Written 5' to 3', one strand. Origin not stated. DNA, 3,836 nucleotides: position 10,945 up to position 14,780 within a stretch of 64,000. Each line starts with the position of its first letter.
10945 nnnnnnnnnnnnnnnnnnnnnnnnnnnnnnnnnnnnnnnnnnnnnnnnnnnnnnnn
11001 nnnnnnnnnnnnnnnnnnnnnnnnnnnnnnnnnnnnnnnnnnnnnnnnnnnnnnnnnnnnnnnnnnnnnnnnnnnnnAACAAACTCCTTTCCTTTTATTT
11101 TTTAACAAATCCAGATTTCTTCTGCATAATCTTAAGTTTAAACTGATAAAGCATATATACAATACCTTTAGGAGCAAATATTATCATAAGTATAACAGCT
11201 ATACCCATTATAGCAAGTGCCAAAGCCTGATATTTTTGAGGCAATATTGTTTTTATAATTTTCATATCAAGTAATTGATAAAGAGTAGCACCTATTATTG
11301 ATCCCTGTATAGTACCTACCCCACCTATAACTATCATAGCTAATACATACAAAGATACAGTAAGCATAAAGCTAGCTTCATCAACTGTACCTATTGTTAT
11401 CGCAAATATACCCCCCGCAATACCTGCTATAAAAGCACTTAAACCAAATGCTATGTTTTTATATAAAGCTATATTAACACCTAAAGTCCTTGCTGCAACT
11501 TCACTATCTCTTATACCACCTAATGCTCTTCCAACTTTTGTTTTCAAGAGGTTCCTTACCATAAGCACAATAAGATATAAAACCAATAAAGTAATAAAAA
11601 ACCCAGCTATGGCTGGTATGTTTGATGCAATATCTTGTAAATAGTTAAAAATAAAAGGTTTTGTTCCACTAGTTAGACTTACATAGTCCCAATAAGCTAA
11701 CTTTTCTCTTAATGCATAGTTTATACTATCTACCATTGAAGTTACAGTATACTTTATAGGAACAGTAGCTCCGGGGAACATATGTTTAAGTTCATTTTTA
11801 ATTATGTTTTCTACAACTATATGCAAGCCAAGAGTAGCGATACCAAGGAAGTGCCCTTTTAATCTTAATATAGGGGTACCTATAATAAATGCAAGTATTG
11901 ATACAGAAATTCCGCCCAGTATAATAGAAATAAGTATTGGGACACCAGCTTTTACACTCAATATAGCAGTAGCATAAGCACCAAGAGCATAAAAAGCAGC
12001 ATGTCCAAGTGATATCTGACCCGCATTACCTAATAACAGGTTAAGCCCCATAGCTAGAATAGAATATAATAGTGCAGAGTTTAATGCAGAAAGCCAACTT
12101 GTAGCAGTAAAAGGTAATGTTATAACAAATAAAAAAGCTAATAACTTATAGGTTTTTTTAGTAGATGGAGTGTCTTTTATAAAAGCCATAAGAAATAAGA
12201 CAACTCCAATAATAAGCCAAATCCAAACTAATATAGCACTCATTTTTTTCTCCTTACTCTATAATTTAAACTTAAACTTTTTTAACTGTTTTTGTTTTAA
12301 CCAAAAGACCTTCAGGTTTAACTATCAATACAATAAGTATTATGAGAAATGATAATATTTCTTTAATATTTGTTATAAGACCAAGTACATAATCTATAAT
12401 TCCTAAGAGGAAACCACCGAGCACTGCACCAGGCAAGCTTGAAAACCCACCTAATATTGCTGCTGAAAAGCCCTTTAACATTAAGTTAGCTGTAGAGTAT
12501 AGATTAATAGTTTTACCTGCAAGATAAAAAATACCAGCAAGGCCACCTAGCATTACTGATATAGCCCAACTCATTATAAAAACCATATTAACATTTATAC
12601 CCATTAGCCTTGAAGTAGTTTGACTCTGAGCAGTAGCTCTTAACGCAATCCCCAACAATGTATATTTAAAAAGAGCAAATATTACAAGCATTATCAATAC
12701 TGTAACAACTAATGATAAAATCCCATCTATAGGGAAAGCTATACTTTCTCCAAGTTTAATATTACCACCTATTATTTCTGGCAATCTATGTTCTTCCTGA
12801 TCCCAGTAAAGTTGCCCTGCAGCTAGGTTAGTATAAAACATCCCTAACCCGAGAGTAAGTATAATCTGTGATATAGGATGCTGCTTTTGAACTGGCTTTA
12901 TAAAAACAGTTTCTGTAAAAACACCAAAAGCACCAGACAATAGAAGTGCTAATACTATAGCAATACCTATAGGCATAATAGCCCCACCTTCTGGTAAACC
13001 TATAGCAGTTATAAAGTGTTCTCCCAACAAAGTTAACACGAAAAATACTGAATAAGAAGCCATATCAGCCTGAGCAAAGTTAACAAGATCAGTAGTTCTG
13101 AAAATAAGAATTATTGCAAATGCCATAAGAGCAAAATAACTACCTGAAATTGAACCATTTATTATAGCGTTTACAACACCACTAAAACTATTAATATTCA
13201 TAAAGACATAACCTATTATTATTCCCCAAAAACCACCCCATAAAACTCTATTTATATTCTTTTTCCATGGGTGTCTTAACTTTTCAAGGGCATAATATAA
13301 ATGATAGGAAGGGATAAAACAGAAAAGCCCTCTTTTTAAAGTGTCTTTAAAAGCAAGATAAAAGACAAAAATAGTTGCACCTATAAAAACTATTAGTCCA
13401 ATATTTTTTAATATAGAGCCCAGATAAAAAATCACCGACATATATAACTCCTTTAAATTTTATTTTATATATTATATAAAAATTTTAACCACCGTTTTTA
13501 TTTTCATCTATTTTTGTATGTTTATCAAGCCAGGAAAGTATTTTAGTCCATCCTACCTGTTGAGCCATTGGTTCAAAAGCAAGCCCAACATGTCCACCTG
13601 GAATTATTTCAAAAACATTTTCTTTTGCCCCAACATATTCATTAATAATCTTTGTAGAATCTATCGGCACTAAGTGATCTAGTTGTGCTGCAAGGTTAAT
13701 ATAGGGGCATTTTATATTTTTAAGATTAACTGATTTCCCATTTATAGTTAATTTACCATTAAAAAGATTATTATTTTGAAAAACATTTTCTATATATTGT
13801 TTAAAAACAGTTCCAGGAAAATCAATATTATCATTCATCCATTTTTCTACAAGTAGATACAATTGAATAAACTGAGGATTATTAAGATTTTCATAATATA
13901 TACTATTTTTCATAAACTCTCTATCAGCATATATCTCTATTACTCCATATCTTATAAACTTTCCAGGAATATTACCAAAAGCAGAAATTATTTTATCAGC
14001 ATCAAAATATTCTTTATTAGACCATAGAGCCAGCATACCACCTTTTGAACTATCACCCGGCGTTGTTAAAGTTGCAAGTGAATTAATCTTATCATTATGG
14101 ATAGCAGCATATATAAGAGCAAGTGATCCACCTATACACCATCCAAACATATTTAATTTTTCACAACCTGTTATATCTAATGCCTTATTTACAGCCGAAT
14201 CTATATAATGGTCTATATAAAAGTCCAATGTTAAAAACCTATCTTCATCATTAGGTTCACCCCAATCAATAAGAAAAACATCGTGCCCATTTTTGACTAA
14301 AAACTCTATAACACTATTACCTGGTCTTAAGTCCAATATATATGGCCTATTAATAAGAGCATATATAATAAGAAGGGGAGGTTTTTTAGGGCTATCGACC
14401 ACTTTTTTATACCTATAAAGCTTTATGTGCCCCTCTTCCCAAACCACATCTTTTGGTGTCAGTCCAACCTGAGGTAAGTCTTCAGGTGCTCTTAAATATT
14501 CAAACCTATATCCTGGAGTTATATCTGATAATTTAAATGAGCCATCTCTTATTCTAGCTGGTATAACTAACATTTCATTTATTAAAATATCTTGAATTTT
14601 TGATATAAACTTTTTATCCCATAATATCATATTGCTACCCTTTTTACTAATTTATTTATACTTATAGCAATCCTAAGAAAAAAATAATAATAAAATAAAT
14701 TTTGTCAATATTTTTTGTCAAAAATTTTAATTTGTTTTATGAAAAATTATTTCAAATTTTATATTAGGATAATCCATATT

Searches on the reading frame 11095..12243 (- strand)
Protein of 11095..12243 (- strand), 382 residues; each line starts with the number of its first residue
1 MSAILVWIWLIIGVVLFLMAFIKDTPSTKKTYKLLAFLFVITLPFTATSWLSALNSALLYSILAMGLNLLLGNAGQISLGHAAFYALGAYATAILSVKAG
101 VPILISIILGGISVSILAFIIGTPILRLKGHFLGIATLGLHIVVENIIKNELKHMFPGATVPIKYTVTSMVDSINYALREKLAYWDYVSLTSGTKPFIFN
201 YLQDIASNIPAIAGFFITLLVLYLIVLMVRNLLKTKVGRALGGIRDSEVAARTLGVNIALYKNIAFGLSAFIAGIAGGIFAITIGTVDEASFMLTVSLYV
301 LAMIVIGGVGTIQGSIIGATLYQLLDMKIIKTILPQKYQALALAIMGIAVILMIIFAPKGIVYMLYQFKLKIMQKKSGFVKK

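Call 44: search_protein_families(library=pfam, proteins=[window:11095-12243:-], max_evalue=0.0001)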
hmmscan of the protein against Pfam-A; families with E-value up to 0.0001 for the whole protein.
window:11095-12243:- (382 aa): 1 family
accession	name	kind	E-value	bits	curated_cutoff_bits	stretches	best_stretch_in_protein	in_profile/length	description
PF02653.21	BPD_transp_2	-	2.8e-35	122.2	26.8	1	52-352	4-267/269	Branched-chain amino acid transport system / permease component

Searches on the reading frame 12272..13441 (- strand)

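Call 46: search_protein_families(library=pfam, proteins=[window:12272-13441:-], max_evalue=0.0001)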
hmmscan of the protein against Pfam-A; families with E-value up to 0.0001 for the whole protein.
window:12272-13441:- (389 aa): 1 family
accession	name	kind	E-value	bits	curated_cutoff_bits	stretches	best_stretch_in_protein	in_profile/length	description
PF02653.21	BPD_transp_2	-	9.3e-29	100.8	26.8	1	93-372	2-269/269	Branched-chain amino acid transport system / permease component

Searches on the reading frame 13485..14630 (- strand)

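Call 46: search_protein_families(library=pfam, proteins=[window:13485-14630:-], max_evalue=0.0001)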
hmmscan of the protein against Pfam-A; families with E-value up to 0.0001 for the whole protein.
window:13485-14630:- (381 aa): 2 families
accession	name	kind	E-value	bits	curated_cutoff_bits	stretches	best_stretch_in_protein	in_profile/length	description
PF00561.26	Abhydrolase_1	-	1.4e-16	61.3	25.8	1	84-353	1-244/245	alpha/beta hydrolase fold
PF07167.19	PhaC_N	-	1.2e-09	38.5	23.7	1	55-111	117-173/173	Poly-beta-hydroxybutyrate polymerase (PhaC) N-terminus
